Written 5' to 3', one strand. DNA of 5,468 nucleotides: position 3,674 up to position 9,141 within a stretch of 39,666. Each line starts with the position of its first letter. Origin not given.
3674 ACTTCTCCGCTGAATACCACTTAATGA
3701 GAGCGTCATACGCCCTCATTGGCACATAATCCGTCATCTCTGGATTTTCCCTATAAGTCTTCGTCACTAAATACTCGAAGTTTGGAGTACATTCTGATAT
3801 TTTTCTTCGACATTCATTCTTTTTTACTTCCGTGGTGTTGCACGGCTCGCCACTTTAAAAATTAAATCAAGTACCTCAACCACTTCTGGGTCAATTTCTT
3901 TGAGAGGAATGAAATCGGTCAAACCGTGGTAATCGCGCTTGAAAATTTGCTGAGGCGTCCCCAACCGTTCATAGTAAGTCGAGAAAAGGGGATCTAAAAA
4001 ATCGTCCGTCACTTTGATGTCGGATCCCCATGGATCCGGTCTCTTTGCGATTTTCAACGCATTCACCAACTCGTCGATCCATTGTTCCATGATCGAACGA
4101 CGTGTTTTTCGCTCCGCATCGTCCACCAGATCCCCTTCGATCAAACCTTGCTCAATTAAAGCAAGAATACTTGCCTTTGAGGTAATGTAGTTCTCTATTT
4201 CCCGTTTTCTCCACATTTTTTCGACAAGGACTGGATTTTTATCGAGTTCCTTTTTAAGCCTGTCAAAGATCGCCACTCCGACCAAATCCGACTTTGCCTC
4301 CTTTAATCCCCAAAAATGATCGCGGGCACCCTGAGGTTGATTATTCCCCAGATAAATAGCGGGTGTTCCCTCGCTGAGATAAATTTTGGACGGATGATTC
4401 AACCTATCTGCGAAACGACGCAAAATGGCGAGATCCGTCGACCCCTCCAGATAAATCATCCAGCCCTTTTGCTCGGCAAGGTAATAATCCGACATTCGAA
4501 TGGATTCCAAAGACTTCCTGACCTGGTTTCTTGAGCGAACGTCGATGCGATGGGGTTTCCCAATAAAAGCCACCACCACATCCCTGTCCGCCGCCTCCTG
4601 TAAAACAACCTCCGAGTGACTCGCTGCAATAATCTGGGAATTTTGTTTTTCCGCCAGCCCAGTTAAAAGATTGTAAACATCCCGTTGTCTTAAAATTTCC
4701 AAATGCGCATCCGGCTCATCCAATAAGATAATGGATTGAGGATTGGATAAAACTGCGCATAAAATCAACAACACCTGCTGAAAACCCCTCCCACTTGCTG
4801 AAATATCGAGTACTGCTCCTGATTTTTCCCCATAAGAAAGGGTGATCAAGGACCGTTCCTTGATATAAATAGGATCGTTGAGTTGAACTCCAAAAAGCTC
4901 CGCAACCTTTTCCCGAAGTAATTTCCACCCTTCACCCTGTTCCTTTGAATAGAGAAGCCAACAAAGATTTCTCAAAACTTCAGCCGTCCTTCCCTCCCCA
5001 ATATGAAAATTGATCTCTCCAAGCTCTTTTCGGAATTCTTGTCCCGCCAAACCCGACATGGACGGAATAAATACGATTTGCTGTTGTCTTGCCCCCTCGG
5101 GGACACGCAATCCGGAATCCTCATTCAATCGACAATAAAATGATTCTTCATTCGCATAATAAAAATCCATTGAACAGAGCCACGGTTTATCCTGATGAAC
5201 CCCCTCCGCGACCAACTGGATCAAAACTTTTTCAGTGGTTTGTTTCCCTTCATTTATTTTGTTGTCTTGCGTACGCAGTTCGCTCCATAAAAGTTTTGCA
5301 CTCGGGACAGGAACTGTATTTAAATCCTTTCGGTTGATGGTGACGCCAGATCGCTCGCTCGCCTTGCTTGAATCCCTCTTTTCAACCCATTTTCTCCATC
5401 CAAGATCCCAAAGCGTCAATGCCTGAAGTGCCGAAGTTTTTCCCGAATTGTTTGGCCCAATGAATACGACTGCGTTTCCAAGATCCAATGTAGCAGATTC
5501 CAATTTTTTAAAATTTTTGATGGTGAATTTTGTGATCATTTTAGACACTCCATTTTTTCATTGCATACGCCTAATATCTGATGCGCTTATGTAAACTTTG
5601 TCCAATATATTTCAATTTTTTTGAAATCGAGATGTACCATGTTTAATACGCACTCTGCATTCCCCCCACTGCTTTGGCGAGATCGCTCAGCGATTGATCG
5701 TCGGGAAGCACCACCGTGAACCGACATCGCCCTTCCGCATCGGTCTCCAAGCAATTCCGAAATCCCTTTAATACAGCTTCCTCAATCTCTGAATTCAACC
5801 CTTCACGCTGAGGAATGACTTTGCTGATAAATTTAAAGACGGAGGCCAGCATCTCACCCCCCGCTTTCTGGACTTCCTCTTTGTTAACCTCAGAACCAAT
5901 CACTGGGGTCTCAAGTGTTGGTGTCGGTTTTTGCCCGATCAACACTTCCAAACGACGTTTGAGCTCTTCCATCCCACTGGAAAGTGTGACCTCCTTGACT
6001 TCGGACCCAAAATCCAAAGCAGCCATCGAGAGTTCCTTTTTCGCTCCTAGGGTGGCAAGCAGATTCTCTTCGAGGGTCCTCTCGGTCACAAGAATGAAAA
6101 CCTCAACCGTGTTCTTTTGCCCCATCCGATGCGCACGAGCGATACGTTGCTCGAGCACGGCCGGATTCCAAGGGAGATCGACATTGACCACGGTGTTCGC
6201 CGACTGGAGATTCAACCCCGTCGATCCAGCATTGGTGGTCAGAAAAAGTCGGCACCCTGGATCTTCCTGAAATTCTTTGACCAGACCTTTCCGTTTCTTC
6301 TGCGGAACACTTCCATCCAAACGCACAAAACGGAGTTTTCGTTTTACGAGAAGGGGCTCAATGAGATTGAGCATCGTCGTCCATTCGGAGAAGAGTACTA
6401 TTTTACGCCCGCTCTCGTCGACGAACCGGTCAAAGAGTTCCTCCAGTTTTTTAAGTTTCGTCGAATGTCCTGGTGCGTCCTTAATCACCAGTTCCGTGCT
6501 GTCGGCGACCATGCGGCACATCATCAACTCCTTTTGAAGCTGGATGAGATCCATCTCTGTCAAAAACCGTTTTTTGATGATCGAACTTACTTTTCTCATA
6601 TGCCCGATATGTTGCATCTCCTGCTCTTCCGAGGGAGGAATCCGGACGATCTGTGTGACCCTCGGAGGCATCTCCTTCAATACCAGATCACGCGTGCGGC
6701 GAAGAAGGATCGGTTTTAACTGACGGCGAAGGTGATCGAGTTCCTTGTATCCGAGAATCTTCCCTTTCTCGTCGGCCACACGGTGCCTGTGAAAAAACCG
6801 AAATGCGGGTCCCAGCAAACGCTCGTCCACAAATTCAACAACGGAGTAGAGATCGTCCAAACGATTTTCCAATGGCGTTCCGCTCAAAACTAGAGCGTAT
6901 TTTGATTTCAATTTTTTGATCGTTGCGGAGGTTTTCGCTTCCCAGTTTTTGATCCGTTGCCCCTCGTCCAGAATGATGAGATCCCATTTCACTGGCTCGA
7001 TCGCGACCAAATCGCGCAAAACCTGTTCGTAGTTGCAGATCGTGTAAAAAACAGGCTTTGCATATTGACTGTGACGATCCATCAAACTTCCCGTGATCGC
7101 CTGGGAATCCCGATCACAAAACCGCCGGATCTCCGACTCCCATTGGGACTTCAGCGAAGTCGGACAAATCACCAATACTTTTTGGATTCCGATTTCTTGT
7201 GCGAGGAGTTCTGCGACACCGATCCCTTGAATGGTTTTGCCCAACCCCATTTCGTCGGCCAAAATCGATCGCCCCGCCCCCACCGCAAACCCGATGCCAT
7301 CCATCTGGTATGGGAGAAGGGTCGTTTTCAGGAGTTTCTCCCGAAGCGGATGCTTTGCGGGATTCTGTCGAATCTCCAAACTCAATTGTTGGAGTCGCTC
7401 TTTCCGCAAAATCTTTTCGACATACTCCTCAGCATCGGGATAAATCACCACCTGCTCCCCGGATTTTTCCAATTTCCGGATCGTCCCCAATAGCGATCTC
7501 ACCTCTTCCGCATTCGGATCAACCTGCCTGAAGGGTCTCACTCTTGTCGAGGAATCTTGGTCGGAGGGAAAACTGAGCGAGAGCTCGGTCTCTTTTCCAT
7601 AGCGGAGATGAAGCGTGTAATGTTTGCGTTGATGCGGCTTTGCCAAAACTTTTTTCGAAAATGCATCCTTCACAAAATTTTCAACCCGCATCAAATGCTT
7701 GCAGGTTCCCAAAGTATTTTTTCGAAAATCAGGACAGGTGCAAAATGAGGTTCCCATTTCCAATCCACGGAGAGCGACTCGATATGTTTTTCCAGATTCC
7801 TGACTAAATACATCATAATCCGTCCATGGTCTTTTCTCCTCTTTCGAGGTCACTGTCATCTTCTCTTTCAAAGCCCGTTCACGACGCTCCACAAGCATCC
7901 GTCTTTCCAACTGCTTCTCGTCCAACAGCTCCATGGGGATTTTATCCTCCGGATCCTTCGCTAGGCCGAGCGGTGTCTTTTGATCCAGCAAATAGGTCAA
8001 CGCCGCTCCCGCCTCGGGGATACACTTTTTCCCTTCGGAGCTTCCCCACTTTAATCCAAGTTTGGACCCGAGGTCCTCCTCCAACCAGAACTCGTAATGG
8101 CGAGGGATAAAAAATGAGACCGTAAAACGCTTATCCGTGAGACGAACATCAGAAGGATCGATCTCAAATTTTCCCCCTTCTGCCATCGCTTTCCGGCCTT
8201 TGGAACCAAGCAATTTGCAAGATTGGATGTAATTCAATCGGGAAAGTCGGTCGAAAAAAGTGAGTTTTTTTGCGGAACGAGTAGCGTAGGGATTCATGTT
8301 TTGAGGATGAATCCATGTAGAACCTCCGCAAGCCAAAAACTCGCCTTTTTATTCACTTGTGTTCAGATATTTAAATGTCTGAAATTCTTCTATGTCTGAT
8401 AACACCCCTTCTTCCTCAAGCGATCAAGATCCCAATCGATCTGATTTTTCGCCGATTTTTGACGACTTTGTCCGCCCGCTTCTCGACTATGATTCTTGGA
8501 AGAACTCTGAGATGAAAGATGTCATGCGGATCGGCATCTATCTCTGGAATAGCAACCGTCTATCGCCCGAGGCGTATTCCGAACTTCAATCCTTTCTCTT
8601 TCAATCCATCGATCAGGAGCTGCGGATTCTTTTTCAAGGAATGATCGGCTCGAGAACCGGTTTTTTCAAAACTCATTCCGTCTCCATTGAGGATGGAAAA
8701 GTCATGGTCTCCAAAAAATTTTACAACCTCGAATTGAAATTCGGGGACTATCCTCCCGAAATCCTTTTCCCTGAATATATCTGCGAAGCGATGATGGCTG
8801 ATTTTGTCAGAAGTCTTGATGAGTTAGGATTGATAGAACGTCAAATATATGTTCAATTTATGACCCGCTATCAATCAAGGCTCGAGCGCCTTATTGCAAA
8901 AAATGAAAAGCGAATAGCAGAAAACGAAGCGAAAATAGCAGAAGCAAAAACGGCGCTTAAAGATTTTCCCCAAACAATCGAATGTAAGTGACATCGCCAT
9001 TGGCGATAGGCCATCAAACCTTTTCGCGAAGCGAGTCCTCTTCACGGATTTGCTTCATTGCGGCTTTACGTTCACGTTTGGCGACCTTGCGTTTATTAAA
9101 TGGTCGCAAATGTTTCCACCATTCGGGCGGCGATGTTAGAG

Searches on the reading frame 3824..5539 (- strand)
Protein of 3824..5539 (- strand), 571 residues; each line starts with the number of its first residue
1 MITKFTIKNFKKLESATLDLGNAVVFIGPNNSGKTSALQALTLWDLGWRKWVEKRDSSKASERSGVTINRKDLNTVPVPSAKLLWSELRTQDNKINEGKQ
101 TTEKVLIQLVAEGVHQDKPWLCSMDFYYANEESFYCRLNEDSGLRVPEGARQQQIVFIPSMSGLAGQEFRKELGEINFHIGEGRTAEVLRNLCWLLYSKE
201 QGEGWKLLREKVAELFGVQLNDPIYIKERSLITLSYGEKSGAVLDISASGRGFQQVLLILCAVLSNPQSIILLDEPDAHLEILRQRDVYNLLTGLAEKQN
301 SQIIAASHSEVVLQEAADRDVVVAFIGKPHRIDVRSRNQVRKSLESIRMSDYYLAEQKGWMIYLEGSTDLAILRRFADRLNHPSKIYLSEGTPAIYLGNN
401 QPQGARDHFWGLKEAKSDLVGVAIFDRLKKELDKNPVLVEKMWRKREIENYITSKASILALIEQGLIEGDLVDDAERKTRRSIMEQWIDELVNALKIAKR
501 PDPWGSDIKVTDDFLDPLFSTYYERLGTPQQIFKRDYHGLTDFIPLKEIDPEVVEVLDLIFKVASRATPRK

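Call 95: search_protein_families(library=ncbifam, proteins=[window:3824-5539:-], max_evalue=0.01)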
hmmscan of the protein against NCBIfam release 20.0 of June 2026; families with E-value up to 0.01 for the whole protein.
window:3824-5539:- (571 aa): 81 families (the best 25 are shown)
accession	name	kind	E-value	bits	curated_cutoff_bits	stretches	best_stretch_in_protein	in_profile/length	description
NF047739.1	antiphage_MADS3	equivalog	3.8e-11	42.8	420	2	1-43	1-43/427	methylation-associated defense system AAA family ATPase MAD3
NF010068.0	PRK13548.1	equivalog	1.1e-07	31.2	261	1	256-309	151-202/261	heme ABC transporter ATP-binding protein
TIGR00611.2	recf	equivalog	1.8e-07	30.6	172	1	2-43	1-43/339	DNA replication/repair protein RecF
NF008355.0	PRK11144.1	equivalog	9e-07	28.2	434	1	247-323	128-202/353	molybdenum ABC transporter ATP-binding protein ModC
NF047576.1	opine_ATP_CntF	equivalog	2.4e-06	27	385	1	249-322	151-222/264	staphylopine uptake ABC transporter ATP-binding protein CntF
NF047578.1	opine_ATP_CntD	equivalog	2.7e-06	26.8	380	1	249-322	151-222/266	staphylopine uptake ABC transporter ATP-binding protein CntD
TIGR02770.1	nickel_nikD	equivalog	3.7e-06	26.5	318.7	1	249-322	127-198/230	nickel import ATP-binding protein NikD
NF041760.1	PtuA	equivalog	4.1e-06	26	500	1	2-44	52-95/524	retron Ec78 anti-phage system effector ATPase PtuA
TIGR02982.1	heterocyst_DevA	subfamily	4.5e-06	26.4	295.8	1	252-320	145-211/220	ABC exporter ATP-binding subunit, DevA family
NF040873.1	AztA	equivalog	4.6e-06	26.3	220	1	249-317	121-186/191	zinc ABC transporter ATP-binding protein AztA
NF009945.0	PRK13409.1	equivalog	9.9e-06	24.5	469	1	249-332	456-535/592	ribosome biogenesis/translation initiation ATPase RLI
TIGR04521.1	ECF_ATPase_2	equivalog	1.8e-05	24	330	1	258-323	153-218/279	energy-coupling factor transporter ATPase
NF000355.4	ribo_prot_ABC_F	equivalog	2.3e-05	23.5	380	1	254-319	434-495/499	ribosomal protection-like ABC-F family protein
TIGR03608.1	L_ocin_972_ABC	subfamily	2.5e-05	23.8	254.85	1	252-316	138-200/206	putative bacteriocin export ABC transporter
NF008409.0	PRK11231.1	equivalog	3.9e-05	23.1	375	1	252-308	141-196/255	Fe(3+) dicitrate ABC transporter ATP-binding protein FecE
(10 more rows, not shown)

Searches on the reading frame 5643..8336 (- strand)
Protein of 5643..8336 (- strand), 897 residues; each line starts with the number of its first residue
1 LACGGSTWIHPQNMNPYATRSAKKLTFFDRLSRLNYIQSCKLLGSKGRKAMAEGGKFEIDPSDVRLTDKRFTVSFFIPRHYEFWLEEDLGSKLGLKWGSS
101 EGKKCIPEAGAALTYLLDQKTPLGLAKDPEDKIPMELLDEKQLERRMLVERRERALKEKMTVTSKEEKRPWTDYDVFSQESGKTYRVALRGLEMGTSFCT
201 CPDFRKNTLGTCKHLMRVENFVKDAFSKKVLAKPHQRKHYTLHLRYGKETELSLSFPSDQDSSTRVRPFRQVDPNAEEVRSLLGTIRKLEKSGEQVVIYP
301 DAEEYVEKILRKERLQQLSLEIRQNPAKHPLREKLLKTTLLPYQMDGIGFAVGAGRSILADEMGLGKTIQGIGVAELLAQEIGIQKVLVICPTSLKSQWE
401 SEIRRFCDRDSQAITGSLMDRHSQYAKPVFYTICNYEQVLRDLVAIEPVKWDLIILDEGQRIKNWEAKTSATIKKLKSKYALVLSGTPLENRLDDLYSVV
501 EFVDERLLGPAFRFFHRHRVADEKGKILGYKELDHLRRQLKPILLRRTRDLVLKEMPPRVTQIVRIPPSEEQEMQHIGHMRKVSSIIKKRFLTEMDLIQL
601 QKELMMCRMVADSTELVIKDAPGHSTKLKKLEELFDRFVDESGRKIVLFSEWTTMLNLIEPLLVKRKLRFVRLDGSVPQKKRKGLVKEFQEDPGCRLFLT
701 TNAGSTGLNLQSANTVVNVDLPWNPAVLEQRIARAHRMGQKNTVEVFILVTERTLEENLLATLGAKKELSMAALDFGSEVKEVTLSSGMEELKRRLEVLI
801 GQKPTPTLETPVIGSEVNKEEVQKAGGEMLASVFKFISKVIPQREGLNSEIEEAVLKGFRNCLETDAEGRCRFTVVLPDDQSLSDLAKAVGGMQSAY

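Call 6: search_protein_families(library=pfam, proteins=[window:5643-8336:-], max_evalue=0.1)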
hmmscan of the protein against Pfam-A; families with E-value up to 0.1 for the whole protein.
window:5643-8336:- (897 aa): 8 families
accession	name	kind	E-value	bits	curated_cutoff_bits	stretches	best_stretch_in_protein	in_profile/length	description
PF00176.29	SNF2-rel_dom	-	7.7e-44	150.4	24.9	1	357-577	20-250/290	SNF2-related domain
PF00271.37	Helicase_C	-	4.6e-25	88.5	23.5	1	627-739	2-110/110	Helicase conserved C-terminal domain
PF04851.21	ResIII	-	4.5e-10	40.1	22.5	1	354-488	23-162/164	Type III restriction enzyme, res subunit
PF16203.11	ERCC3_RAD25_C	-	0.0065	16.2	27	1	637-737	54-150/248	ERCC3/RAD25/XPB C-terminal helicase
PF18766.7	SWI2_SNF2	-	0.0068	16.5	26.7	1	364-492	28-159/221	SWI2/SNF2 ATPase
PF04434.22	SWIM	-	0.0087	16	19.6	1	195-220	11-35/38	SWIM zinc finger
PF13173.12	AAA_14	-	0.018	15.5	27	0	447-487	59-98/129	AAA domain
PF11496.14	HDA2-3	-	0.02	14.5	27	1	624-761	88-231/278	Class II histone deacetylase complex subunits 2 and 3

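Call 7: search_protein_families(library=padloc, proteins=[window:5643-8336:-], max_evalue=0.1)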
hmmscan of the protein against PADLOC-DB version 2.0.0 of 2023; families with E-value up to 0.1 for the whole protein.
window:5643-8336:- (897 aa): 49 families (the best 25 are shown)
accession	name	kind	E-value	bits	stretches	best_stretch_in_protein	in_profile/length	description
PDLC00633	ZorD1|ZorD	-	1.8e-68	229.5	1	314-770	418-881/908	"SWI2/SNF2 helicase, Mrr-like nuclease"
PDLC02842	DpdE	-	5.7e-67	224.3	1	315-774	676-1151/1176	DpdE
PDLC02849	DpdE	-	1.3e-59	200.2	1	335-775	396-834/857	DpdE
PDLC02850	DpdE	-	3.3e-59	198.8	1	333-775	798-1243/1282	DpdE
PDLC02845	DpdE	-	1.4e-55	186.7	1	338-786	842-1285/1293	DpdE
PDLC00631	ZorD1|ZorD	-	1.8e-54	182.9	1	323-791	431-926/1071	"SWI2/SNF2 helicase, Mrr-like nuclease"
PDLC00629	ZorD1|ZorD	-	4.9e-51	171.7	2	435-749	611-924/1012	"SWI2/SNF2 helicase, Mrr-like nuclease"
PDLC00632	ZorD1|ZorD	-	1.1e-50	170.6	2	435-785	722-1091/1101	"SWI2/SNF2 helicase, Mrr-like nuclease"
PDLC02619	DrmD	-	6.4e-48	161.5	2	340-554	33-250/872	DrmD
PDLC00634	ZorD1|ZorD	-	2.2e-47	159.5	2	436-748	619-935/1208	"SWI2/SNF2 helicase, Mrr-like nuclease"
PDLC02851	DpdE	-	6.6e-44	148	1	322-774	583-1035/1055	DpdE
PDLC00628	ZorD1|ZorD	-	9.1e-39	130.9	1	358-751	537-944/1171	"SWI2/SNF2 helicase, Mrr-like nuclease"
PDLC02627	DrmD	-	1.3e-37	127.3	2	323-560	287-512/748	DrmD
PDLC02500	BrxHI|BrxHII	-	3.2e-37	126.6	2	566-777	408-610/933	BrxHI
PDLC02852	DpdE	-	2.9e-35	119.5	2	317-562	443-673/905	DpdE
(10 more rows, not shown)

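Call 82: find_encoding_contigs(protein=window:5643-8336:-, flank=3000, max_places=10)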
Protein window:5643-8336:- (897 aa): 5 contigs read that carry it; 4 places shown.
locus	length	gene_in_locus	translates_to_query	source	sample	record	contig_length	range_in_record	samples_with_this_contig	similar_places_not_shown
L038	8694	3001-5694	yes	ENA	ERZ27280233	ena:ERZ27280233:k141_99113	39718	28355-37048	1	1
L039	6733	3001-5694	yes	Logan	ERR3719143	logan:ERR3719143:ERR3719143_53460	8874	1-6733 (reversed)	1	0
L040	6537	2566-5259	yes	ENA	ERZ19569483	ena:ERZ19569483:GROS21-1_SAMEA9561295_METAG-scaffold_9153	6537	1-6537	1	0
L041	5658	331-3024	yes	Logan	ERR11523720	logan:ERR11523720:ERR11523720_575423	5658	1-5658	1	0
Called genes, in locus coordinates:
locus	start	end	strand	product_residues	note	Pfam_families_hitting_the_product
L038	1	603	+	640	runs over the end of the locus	-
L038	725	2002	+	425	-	PF13173:AAA_14, PF13635:DUF4143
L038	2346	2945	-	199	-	-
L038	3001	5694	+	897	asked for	PF04851:ResIII, PF00176:SNF2-rel_dom, PF00271:Helicase_C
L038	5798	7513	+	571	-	PF02463:SMC_N, PF13175:AAA_15, PF13476:AAA_23 (weak), PF13175:AAA_15 (weak), PF13304:AAA_21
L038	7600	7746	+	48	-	-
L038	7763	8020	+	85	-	PF02604:PhdYeFM_antitox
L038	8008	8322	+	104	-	PF05016:ParE_toxin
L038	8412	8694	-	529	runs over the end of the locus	PF04616:Glyco_hydro_43, PF17851:GH43_C2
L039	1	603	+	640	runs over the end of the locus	-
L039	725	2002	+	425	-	PF13173:AAA_14, PF13635:DUF4143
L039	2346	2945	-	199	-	-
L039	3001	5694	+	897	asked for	PF04851:ResIII, PF00176:SNF2-rel_dom, PF00271:Helicase_C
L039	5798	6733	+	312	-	?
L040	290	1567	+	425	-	PF13173:AAA_14, PF13635:DUF4143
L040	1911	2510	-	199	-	-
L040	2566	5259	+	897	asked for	PF04851:ResIII, PF00176:SNF2-rel_dom, PF00271:Helicase_C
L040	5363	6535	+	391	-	?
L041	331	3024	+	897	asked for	PF04851:ResIII, PF00176:SNF2-rel_dom, PF00271:Helicase_C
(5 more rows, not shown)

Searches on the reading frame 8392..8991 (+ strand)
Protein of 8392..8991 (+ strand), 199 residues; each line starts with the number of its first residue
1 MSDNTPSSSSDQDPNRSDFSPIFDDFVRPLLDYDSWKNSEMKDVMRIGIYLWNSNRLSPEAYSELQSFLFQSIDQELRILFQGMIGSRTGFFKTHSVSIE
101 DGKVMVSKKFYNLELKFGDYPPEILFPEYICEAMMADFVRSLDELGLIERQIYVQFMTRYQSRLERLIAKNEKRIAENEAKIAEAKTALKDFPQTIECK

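Call 6: search_protein_families(library=pfam, proteins=[window:8392-8991:+], max_evalue=0.1)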
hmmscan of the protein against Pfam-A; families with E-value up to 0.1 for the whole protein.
window:8392-8991:+ (199 aa): 2 families
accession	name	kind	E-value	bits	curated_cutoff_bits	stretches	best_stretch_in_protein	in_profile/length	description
PF16888.10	YwqH-like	-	0.032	14.9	33.7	0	161-188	5-32/123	YwqH-like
PF07120.17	DUF1376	-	0.086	13.7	30.1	0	135-182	7-53/86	Protein of unknown function (DUF1376)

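Call 7: search_protein_families(library=padloc, proteins=[window:8392-8991:+], max_evalue=0.1)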
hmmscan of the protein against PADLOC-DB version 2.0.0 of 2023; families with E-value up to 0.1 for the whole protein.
window:8392-8991:+ (199 aa): 1 family
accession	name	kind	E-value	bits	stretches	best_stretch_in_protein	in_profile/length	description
PDLC00619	ZorC1|ZorC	-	0.028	11.2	1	30-86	57-114/437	EH signature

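Call 53: find_encoding_contigs(protein=window:8392-8991:+, flank=4000, max_places=10)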
Protein window:8392-8991:+ (199 aa): 3 contigs read that carry it; 1 place shown.
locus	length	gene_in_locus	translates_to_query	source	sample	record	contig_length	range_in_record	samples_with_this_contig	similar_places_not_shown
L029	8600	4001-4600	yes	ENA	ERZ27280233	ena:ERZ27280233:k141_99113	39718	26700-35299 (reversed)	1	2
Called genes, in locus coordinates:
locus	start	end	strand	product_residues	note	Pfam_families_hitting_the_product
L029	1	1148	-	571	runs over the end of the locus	PF02463:SMC_N, PF13175:AAA_15, PF13476:AAA_23 (weak), PF13175:AAA_15 (weak), PF13304:AAA_21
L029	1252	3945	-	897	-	PF04851:ResIII, PF00176:SNF2-rel_dom, PF00271:Helicase_C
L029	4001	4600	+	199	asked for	-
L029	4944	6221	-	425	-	PF13173:AAA_14, PF13635:DUF4143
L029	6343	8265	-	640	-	-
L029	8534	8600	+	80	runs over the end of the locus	-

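Call 95: search_protein_families(library=ncbifam, proteins=[window:8392-8991:+], max_evalue=0.01)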
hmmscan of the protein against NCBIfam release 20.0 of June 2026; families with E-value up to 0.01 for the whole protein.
window:8392-8991:+ (199 aa): 0 families
